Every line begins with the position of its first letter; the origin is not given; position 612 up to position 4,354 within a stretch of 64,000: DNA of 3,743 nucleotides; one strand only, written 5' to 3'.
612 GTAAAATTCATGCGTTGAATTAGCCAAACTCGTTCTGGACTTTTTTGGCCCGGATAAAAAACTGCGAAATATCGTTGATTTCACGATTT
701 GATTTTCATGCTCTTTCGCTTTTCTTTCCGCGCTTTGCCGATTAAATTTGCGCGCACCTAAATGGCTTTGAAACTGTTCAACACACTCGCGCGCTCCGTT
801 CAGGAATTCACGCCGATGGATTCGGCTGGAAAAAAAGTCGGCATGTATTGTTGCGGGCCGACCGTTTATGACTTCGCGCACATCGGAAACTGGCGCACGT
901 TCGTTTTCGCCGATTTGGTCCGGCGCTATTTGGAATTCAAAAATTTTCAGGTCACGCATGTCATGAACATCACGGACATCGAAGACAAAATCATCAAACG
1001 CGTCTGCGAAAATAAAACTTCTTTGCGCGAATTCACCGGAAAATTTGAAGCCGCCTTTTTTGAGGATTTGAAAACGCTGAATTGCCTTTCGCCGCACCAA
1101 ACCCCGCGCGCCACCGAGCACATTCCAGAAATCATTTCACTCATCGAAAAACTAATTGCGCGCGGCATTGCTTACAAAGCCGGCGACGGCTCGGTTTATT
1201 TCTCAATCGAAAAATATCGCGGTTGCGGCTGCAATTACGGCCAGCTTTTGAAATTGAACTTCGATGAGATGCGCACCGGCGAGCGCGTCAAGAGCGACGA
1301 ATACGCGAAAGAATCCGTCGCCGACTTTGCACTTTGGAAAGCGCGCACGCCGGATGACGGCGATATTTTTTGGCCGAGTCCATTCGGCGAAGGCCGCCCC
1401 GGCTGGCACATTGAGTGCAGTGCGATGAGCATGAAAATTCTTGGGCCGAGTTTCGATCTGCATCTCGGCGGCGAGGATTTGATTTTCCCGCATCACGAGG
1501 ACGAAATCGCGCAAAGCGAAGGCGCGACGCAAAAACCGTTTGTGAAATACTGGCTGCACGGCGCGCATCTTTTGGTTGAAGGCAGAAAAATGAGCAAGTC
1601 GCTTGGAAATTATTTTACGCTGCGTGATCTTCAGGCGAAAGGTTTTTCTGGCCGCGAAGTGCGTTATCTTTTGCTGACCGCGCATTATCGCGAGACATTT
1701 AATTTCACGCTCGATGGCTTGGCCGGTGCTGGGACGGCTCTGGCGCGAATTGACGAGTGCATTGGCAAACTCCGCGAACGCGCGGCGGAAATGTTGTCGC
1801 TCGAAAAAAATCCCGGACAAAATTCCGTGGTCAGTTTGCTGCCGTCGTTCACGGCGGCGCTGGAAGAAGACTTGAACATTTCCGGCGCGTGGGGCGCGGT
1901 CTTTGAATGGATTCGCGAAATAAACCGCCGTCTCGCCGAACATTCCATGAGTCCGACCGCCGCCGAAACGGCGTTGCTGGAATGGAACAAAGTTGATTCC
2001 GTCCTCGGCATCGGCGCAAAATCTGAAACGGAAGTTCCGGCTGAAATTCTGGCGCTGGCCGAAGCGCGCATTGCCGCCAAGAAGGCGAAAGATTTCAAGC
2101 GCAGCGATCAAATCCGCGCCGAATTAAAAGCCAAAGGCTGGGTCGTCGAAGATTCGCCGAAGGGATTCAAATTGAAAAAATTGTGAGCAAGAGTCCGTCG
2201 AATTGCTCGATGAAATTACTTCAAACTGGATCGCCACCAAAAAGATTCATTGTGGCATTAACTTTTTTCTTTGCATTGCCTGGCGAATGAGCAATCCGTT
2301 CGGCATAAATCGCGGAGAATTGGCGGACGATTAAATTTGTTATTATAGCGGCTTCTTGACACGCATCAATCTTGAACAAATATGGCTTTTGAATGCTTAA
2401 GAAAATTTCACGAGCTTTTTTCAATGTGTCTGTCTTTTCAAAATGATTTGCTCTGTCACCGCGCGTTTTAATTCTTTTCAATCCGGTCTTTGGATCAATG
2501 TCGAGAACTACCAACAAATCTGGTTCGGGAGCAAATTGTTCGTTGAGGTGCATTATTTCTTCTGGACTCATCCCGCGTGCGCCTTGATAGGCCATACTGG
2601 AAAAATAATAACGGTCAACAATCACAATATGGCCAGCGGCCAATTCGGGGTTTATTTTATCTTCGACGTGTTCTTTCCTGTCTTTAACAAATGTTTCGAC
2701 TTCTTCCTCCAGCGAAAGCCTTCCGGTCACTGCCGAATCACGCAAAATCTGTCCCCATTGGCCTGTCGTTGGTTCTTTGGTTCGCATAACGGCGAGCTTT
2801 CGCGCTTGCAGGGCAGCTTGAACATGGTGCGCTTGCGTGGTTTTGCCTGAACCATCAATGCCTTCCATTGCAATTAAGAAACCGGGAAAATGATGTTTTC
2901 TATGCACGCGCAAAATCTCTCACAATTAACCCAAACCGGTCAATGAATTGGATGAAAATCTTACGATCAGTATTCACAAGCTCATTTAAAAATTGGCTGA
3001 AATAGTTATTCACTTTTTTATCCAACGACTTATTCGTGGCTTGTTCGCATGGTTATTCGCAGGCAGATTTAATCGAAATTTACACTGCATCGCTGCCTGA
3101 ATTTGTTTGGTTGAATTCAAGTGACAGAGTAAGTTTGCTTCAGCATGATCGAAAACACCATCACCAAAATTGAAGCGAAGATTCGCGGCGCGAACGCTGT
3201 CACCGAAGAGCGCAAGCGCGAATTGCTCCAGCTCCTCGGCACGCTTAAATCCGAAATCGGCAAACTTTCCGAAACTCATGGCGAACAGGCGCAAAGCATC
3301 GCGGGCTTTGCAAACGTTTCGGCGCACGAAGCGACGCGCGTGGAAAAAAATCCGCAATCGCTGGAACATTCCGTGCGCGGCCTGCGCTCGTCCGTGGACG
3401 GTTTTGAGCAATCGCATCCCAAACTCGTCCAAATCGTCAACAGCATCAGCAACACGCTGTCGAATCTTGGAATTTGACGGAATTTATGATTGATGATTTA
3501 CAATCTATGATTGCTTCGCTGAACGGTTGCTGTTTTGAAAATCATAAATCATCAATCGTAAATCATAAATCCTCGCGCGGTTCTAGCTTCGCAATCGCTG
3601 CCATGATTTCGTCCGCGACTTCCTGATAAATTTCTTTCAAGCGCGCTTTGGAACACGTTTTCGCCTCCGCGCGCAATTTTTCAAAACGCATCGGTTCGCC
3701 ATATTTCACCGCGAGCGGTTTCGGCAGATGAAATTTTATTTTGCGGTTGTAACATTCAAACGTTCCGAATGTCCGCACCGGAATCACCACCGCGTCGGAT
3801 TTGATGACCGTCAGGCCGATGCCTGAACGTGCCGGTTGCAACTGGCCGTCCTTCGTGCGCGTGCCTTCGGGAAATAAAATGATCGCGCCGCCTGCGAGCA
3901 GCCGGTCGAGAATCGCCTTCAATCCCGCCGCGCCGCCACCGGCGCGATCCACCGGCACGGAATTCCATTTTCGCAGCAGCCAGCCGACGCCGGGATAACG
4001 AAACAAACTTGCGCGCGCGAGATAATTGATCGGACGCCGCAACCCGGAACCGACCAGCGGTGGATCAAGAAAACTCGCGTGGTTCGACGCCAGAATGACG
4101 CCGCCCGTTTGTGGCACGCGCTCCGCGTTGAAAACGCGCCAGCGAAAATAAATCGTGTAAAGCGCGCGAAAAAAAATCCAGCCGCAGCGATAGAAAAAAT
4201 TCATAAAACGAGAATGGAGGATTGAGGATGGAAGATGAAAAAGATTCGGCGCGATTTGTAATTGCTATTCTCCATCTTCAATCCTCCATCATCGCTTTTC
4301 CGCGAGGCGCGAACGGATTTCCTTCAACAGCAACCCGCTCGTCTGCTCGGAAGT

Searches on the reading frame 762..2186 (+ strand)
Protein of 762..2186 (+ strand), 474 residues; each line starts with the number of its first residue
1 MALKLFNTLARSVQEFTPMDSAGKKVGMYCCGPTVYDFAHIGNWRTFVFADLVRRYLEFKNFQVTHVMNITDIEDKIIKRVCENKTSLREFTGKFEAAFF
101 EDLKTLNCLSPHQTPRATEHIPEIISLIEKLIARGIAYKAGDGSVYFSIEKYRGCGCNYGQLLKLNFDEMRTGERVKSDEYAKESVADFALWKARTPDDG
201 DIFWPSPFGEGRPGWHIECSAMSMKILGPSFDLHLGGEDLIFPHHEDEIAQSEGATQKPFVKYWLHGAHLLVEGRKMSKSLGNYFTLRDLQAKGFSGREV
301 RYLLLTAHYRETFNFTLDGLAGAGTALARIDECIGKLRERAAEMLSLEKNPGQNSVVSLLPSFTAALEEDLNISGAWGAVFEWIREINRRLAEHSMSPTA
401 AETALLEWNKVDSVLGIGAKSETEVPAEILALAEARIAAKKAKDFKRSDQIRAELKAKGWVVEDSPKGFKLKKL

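Call 28: search_protein_families(library=pfam, proteins=[window:762-2186:+])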
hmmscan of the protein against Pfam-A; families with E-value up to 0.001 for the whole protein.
window:762-2186:+ (474 aa): 6 families
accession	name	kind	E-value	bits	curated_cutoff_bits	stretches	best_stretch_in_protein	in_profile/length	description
PF01406.26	tRNA-synt_1e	-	5.5e-110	367.9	27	1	22-320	6-296/301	tRNA synthetases class I (C) catalytic domain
PF09334.17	tRNA-synt_1g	-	3.9e-07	29.6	20.1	0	258-309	309-359/391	tRNA synthetases class I (M)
PF09190.17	DALR_2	-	1.4e-06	29.1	22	1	363-417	2-55/57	DALR domain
PF23493.1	CysS_C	-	2.3e-05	24.8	23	1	424-467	3-46/51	Cysteinyl-tRNA ligase anticodon binding domain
PF00133.28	tRNA-synt_1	-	0.00023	20.5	22.7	1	255-312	354-410/414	tRNA synthetases class I (I, L, M and V)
PF01921.24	tRNA-synt_1f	-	0.00034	20.1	27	0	37-73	34-70/360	tRNA synthetases class I (K)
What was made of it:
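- Checked: The hit at 1404 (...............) lies inside the Cys-tRNA synthetase gene (call 28) and reads W-H-I-E-C. The hit at 4112 matches 8 of 10 core positions.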

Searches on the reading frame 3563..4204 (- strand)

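Call 28: search_protein_families(library=pfam, proteins=[window:3563-4204:-])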
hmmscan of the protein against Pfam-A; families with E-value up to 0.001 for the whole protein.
window:3563-4204:- (213 aa): 1 family
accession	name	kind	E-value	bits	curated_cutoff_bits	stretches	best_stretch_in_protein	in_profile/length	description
PF01553.26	Acyltransferase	-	6.3e-25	87.9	23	1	23-144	3-130/132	Acyltransferase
